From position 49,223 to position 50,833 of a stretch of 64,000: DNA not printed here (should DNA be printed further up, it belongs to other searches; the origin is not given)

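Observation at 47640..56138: Two-component system with a GAFTGA-less NtrC-family regulator immediately upstream of a TonB-dependent receptor, ExbB, two ExbD paralogues and TonB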

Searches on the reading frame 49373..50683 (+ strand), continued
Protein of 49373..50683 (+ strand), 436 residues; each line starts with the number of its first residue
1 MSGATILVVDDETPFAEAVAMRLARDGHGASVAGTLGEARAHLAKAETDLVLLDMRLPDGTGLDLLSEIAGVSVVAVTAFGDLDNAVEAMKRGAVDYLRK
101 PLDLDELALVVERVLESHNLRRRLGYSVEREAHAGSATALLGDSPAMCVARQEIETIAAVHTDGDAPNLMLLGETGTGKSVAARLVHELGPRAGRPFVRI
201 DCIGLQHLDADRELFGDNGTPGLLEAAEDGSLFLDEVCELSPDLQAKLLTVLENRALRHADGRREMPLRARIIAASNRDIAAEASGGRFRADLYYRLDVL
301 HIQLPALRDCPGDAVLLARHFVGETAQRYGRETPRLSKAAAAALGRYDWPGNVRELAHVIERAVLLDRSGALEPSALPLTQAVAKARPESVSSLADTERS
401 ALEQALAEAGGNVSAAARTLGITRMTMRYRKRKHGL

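Call 27: list_cluster_members(proteins=[P0001, P0004, P0006, P0015, P0030, P0038, P0051, P0061, P0099, P0110])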
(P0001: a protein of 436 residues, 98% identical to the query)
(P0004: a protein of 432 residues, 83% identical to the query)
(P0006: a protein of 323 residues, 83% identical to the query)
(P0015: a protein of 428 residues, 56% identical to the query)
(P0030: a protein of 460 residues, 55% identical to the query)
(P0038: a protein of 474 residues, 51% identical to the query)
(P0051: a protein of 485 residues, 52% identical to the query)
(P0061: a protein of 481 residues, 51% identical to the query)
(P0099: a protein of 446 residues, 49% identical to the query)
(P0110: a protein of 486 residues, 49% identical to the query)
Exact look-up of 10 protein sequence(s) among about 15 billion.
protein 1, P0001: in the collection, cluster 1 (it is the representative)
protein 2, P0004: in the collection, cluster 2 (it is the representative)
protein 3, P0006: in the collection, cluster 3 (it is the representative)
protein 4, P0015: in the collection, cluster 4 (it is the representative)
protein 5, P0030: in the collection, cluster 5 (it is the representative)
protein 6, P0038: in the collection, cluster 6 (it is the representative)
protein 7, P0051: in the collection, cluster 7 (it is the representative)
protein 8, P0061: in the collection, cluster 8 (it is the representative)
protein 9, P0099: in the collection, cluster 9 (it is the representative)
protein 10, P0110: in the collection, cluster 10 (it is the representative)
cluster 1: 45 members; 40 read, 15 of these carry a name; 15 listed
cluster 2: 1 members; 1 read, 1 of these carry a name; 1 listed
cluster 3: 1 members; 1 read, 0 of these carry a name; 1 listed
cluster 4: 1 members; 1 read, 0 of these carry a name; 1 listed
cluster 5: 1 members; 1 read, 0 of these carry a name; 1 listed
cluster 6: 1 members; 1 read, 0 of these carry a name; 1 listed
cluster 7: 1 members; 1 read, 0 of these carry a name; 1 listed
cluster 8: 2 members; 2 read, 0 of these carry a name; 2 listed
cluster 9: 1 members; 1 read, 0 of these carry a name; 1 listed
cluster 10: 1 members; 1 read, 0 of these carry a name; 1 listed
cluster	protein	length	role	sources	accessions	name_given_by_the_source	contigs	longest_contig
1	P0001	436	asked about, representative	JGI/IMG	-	DNA-binding NtrC family response regulator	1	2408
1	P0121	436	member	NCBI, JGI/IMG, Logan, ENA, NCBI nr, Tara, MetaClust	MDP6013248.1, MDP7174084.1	MAG: sigma-54 dependent transcriptional regulator [Alphaproteobacteria bacterium] | DNA-binding NtrC family response regulator | sigma-54 dependent transcriptional regulator [Alphaproteobacteria bacterium]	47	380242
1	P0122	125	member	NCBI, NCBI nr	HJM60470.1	MAG TPA: helix-turn-helix domain-containing protein, partial [Alphaproteobacteria ... | helix-turn-helix domain-containing protein [Alphaproteobacteria bacterium]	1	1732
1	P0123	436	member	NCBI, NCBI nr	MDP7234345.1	MAG: sigma-54 dependent transcriptional regulator [Alphaproteobacteria bacterium] | sigma-54 dependent transcriptional regulator [Alphaproteobacteria bacterium]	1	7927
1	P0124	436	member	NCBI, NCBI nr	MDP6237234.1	MAG: sigma-54 dependent transcriptional regulator [Alphaproteobacteria bacterium] | sigma-54 dependent transcriptional regulator [Alphaproteobacteria bacterium]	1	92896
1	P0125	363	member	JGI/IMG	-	DNA-binding NtrC family response regulator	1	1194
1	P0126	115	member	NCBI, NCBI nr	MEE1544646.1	MAG: response regulator, partial [Alphaproteobacteria bacterium] | response regulator [Alphaproteobacteria bacterium]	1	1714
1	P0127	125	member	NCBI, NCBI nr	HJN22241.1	MAG TPA: helix-turn-helix domain-containing protein, partial [Alphaproteobacteria ... | helix-turn-helix domain-containing protein [Alphaproteobacteria bacterium]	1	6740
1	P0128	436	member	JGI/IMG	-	DNA-binding NtrC family response regulator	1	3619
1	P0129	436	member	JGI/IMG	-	DNA-binding NtrC family response regulator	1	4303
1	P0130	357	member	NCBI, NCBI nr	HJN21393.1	MAG TPA: sigma-54 dependent transcriptional regulator, partial [Alphaproteobacteria ... | sigma-54 dependent transcriptional regulator [Alphaproteobacteria bacterium]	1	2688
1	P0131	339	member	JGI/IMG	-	DNA-binding NtrC family response regulator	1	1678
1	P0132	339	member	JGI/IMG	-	DNA-binding NtrC family response regulator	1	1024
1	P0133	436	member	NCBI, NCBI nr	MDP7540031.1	MAG: sigma-54 dependent transcriptional regulator [Alphaproteobacteria bacterium] | sigma-54 dependent transcriptional regulator [Alphaproteobacteria bacterium]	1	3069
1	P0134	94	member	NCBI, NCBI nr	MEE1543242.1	MAG: helix-turn-helix domain-containing protein, partial [Alphaproteobacteria bacterium] | helix-turn-helix domain-containing protein [Alphaproteobacteria bacterium]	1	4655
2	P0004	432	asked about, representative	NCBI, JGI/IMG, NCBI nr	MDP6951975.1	MAG: sigma-54 dependent transcriptional regulator [Alphaproteobacteria bacterium] | DNA-binding NtrC family response regulator | sigma-54 dependent transcriptional regulator [Alphaproteobacteria bacterium]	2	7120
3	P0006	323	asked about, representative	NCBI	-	-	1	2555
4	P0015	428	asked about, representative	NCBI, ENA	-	-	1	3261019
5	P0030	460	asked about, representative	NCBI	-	-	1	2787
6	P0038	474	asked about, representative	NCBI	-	-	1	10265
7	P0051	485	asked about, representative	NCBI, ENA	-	-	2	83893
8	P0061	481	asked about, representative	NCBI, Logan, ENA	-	-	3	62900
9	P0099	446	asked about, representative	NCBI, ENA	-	-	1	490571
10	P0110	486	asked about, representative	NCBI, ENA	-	-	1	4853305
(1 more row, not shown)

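Call 39: find_encoding_contigs(protein=P0021, flank=6000, max_places=1)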
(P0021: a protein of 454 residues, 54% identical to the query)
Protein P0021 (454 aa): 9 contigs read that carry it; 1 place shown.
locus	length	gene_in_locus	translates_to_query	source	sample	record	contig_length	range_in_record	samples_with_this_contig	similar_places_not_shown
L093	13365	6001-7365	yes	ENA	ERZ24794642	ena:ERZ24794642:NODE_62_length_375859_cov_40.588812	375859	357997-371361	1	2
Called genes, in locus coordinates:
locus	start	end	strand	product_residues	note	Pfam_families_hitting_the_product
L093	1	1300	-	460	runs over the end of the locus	PF17408:MCD_N, PF05292:MCD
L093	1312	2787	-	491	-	PF03853:YjeF_N, PF01256:Carb_kinase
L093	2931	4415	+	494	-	PF07396:Porin_O_P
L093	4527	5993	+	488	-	PF00672:HAMP, PF00512:HisKA, PF02518:HATPase_c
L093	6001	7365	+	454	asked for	PF00072:Response_reg, PF00158:Sigma54_activat, PF14532:Sigma54_activ_2, PF07724:AAA_2 (weak), PF07728:AAA_5 (weak), PF25601:AAA_lid_14, PF02954:HTH_8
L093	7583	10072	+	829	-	PF07715:Plug, PF00593:TonB_dep_Rec_b-barrel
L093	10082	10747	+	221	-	PF01618:MotA_ExbB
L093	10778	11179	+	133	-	PF02472:ExbD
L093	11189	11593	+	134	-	PF02472:ExbD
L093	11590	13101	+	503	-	PF03544:TonB_C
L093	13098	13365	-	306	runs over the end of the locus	PF08450:SGL, PF01436:NHL (faint)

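Call 40: find_encoding_contigs(protein=P0018, flank=6000, max_places=1)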
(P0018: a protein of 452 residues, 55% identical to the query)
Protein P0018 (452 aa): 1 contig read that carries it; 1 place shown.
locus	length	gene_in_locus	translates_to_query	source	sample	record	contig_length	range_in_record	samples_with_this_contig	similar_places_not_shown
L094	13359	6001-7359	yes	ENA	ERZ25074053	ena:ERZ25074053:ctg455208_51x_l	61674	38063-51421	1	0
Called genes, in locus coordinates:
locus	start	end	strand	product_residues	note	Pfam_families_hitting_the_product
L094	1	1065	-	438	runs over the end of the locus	PF17408:MCD_N, PF05292:MCD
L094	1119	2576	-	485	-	PF03853:YjeF_N, PF01256:Carb_kinase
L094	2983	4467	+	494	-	PF07396:Porin_O_P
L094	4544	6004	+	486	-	PF00672:HAMP, PF00512:HisKA (weak), PF02518:HATPase_c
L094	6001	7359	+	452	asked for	PF00072:Response_reg, PF01078:Mg_chelatase (faint), PF00158:Sigma54_activat, PF14532:Sigma54_activ_2, PF07724:AAA_2 (weak), PF07728:AAA_5 (weak), PF25601:AAA_lid_14, PF02954:HTH_8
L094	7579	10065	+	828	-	PF07715:Plug, PF00593:TonB_dep_Rec_b-barrel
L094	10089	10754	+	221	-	PF01618:MotA_ExbB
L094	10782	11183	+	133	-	PF02472:ExbD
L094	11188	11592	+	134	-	PF02472:ExbD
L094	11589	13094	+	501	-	PF03544:TonB_C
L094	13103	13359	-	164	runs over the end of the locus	PF02566:OsmC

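Call 41: find_encoding_contigs(protein=P0027, flank=6000, max_places=1)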
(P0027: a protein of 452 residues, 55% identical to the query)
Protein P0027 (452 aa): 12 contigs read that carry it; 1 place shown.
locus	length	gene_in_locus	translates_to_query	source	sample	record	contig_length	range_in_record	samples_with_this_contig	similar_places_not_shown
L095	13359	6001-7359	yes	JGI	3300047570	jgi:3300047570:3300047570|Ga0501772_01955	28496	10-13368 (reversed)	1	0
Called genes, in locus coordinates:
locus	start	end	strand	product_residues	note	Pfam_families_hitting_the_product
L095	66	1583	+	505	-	PF07396:Porin_O_P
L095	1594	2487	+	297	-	PF00581:Rhodanese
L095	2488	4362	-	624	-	PF05787:PhoX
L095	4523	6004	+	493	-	PF00672:HAMP, PF00512:HisKA (weak), PF02518:HATPase_c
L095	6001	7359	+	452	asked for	PF00072:Response_reg, PF00158:Sigma54_activat, PF14532:Sigma54_activ_2, PF07728:AAA_5 (weak), PF25601:AAA_lid_14, PF02954:HTH_8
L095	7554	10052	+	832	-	PF07715:Plug (weak), PF00593:TonB_dep_Rec_b-barrel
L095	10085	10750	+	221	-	PF01618:MotA_ExbB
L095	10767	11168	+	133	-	PF02472:ExbD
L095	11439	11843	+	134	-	PF02472:ExbD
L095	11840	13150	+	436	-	PF03544:TonB_C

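Call 68: predict_structure(alignment_id=A1)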
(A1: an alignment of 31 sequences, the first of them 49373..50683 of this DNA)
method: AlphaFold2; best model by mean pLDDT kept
length: 436 residues; sequences in the alignment: 31
mean_pLDDT: 84.7   pTM: 0.59
mean pLDDT of the five models: 84.7, 84.0, 83.1, 82.7, 80.7
residues with pLDDT >= 90: 175; 70-90: 217; 50-70: 23; < 50: 21
segments of 3 or more residues with pLDDT < 50: 127-136, 382-391
pLDDT, mean of each block of 10 residues (from residue 1): 83 93 91 95 88 93 87 89 85 88 88 80 54 57 91 90 80 88 90 86 82 81 85 93 93 84 79 92 91 92 90 91 91 93 85 85 90 85 41 76 82 78 88 85
secondary structure, 60 per line:
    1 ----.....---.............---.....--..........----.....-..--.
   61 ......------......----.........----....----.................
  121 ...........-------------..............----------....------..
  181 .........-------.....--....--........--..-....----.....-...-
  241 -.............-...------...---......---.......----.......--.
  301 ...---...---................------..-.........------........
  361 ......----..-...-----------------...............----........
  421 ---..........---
elements in order: E5-9 H13-25 E29-33 H36-45 E50-54 H62-66 E73-78 H83-91 E96-99 H104-131 H145-158 E169-172 H179-189 E197-201 H204-207 H210-215 H223-226 E231-235 H242-254 E256-258 E265-267 E271-276 H280-286 H291-297 E300-303 H313-328 H338-346 H353-366 H394-408 H413-420 H424-433

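Call 70: fold_search(model_id=the predicted structure, library=pdb)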
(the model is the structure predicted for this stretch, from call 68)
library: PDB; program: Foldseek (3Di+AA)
matches with E <= 10: 1808; with E <= 0.001: 1285
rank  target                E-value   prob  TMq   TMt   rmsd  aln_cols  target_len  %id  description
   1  5m7p_B                2.0e-37  1.00  0.53  0.52  19.0       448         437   31  Crystal structure of NtrX from Brucella abortus in complex with ADP processed with the CrystalDirect automated mountin (released 2017-01-25)
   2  5m7p_A                7.7e-37  1.00  0.51  0.51  19.1       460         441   31  Crystal structure of NtrX from Brucella abortus in complex with ADP processed with the CrystalDirect automated mountin (released 2017-01-25)
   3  5m7n_B                4.0e-36  1.00  0.52  0.53  19.1       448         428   31  Crystal structure of NtrX from Brucella abortus in complex with ATP processed with the CrystalDirect automated mountin (released 2017-01-25)
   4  5m7n_A                4.2e-36  1.00  0.52  0.51  19.1       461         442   30  Crystal structure of NtrX from Brucella abortus in complex with ATP processed with the CrystalDirect automated mountin (released 2017-01-25)
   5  1ny5_A                5.7e-35  1.00  0.54  0.60  14.3       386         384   36  Crystal structure of sigm54 activator (AAA+ ATPase) in the inactive state (released 2003-11-11)
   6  5m7o_A                6.4e-35  1.00  0.52  0.50  18.4       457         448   31  Crystal structure of NtrX from Brucella abortus processed with the CrystalDirect automated mounting and cryo-cooling t (released 2017-01-25)
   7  1ny5_B                2.2e-34  1.00  0.53  0.60  14.1       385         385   36  Crystal structure of sigm54 activator (AAA+ ATPase) in the inactive state (released 2003-11-11)
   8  5m7o_B                2.6e-34  1.00  0.51  0.51  18.3       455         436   30  Crystal structure of NtrX from Brucella abortus processed with the CrystalDirect automated mounting and cryo-cooling t (released 2017-01-25)
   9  3dzd_A                7.6e-33  1.00  0.51  0.60  15.5       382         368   34  Crystal structure of sigma54 activator NTRC4 in the inactive state (released 2008-11-25)
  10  4l4u                  1.0e-32  1.00  0.51  0.57  14.4       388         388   35  Crystal structure of construct containing A. aeolicus NtrC1 receiver, central and DNA binding domains (released 2013-08-28)
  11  5ep0                  2.8e-31  1.00  0.51  0.58  19.1       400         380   32  Quorum-Sensing Signal Integrator LuxO - Receiver+Catalytic Domains (released 2016-04-20)
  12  1ojl_D                8.8e-25  1.00  0.51  0.74  16.3       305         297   37  Crystal structure of a sigma54-activator suggests the mechanism for the conformational switch necessary for sigma54 bi (released 2005-05-19)
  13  7v2b_D                2.3e-24  1.00  0.51  0.58  21.0       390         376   27  Crystal Structure of VpsR display novel dimeric architecture and c-di-GMP binding: mechanistic implications in oligome (released 2022-04-06)
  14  7v2b_A                2.9e-24  1.00  0.51  0.59  21.9       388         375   26  Crystal Structure of VpsR display novel dimeric architecture and c-di-GMP binding: mechanistic implications in oligome (released 2022-04-06)
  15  8p53_C                1.3e-23  1.00  0.49  0.56  19.8       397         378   29  Cryo-EM structure of the c-di-GMP-free FleQ-FleN master regulator complex of P. aeruginosa (released 2023-12-13)
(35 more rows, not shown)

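Call 75: find_encoding_contigs(protein=P0024, flank=7000, max_places=1)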
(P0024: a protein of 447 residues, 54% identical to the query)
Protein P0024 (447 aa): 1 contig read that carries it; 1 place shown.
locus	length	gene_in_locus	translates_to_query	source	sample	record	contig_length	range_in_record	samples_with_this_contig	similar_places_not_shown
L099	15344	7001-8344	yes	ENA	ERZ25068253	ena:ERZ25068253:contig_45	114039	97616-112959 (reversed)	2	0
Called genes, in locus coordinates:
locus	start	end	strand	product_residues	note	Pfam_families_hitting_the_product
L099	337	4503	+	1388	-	PF03797:Autotransporter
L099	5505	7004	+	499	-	PF00672:HAMP, PF00512:HisKA (faint), PF02518:HATPase_c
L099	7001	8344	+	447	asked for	PF00072:Response_reg, PF00158:Sigma54_activat, PF14532:Sigma54_activ_2, PF13191:AAA_16 (weak), PF07728:AAA_5 (faint), PF25601:AAA_lid_14, PF02954:HTH_8, PF13556:HTH_30 (faint)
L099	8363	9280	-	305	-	PF00561:Abhydrolase_1, PF12146:Hydrolase_4, PF12697:Abhydrolase_6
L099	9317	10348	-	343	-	PF00111:Fer2, PF00175:NAD_binding_1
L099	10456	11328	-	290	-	PF00106:adh_short, PF01370:Epimerase (weak), PF08659:KR, PF13561:adh_short_C2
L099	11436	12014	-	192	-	-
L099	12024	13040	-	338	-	PF08240:ADH_N, PF00107:ADH_zinc_N, PF13602:ADH_zinc_N_2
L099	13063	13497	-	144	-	-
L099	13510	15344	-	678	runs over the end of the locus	-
